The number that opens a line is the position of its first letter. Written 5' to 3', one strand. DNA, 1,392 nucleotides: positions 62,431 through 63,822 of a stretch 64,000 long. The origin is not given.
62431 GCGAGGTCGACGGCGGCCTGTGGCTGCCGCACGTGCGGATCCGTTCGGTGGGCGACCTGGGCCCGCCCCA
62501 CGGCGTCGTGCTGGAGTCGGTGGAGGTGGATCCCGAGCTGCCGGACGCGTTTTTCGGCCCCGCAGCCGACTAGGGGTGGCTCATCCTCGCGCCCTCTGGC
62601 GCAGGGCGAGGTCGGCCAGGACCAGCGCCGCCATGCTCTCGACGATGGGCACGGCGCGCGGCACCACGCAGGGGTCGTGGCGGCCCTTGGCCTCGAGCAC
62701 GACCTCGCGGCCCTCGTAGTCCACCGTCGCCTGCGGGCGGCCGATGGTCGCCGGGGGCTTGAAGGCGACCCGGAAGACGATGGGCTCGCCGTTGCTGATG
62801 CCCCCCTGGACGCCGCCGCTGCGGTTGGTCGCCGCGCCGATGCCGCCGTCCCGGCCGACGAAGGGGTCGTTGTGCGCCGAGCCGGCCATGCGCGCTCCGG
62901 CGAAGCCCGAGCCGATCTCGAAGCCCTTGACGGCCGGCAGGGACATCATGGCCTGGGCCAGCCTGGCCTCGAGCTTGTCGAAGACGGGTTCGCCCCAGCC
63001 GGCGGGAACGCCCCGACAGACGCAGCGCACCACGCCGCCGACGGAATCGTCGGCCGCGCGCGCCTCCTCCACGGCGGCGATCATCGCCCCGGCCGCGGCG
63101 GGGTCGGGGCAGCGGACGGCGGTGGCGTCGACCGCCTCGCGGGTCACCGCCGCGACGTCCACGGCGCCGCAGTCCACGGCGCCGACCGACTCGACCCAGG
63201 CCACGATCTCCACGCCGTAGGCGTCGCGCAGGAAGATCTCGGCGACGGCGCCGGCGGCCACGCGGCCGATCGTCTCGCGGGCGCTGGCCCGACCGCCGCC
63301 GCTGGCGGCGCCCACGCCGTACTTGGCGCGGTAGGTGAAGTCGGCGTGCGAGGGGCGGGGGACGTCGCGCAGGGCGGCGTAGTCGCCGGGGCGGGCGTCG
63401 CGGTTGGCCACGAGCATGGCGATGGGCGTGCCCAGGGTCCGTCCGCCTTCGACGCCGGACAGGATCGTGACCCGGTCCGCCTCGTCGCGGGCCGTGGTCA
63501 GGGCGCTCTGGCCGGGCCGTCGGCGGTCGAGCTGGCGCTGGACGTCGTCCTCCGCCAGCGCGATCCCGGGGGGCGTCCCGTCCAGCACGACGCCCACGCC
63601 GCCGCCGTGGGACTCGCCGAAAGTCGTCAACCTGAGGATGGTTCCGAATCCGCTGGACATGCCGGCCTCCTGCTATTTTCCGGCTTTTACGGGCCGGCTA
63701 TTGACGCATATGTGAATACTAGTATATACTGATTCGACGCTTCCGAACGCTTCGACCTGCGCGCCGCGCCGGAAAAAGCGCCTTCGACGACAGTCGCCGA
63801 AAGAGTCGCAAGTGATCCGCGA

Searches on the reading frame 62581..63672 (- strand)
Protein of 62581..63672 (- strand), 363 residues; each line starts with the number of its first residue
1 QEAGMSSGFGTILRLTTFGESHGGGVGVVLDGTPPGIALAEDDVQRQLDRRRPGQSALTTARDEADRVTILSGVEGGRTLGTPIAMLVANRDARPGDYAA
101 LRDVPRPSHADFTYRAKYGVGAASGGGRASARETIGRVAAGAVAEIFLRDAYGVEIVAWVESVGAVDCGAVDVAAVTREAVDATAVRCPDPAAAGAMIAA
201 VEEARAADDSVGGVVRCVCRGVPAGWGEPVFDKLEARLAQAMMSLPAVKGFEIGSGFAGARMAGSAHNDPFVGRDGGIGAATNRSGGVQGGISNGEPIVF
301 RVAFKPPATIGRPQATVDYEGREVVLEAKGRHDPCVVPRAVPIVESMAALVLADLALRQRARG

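Call 10: search_protein_families(library=pfam, proteins=[window:62581-63672:-], max_evalue=0.001)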
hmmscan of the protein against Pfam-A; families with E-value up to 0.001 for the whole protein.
window:62581-63672:- (363 aa): 1 family
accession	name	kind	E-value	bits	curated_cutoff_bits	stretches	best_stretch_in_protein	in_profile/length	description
PF01264.26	Chorismate_synt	-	2.3e-137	457.6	27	1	13-357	1-327/327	Chorismate synthase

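Call 45: find_encoding_contigs(protein=window:62581-63660:-, flank=10000, max_places=2)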
Protein window:62581-63660:- (359 aa): 6 contigs read that carry it; 2 places shown.
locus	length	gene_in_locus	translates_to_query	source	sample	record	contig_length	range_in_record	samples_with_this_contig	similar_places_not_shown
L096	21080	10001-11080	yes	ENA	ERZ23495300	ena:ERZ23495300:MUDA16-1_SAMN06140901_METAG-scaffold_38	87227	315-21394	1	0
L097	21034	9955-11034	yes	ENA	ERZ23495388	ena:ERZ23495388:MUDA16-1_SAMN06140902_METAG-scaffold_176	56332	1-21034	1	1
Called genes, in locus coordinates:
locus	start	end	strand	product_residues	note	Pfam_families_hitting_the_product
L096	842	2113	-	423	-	PF00275:EPSP_synthase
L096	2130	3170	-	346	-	PF18152:DAHP_snth_FXD, PF00793:DAHP_synth_1, PF03102:NeuB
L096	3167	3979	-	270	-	PF00290:Trp_syntA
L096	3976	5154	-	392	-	PF00291:PALP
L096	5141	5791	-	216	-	PF00697:PRAI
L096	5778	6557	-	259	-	PF00218:IGPS, PF01729:QRPTase_C (weak)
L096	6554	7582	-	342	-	PF02885:Glycos_trans_3N, PF00591:Glycos_transf_3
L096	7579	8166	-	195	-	PF00117:GATase, PF07722:Peptidase_C26 (weak)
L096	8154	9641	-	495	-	PF04715:, PF00425:Chorismate_bind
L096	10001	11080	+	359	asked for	PF01264:Chorismate_synt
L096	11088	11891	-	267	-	-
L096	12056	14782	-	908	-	PF06452:CBM9_1, PF19313:DUF5916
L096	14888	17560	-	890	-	PF19313:DUF5916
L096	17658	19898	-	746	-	-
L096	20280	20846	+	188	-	-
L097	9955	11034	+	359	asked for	PF01264:Chorismate_synt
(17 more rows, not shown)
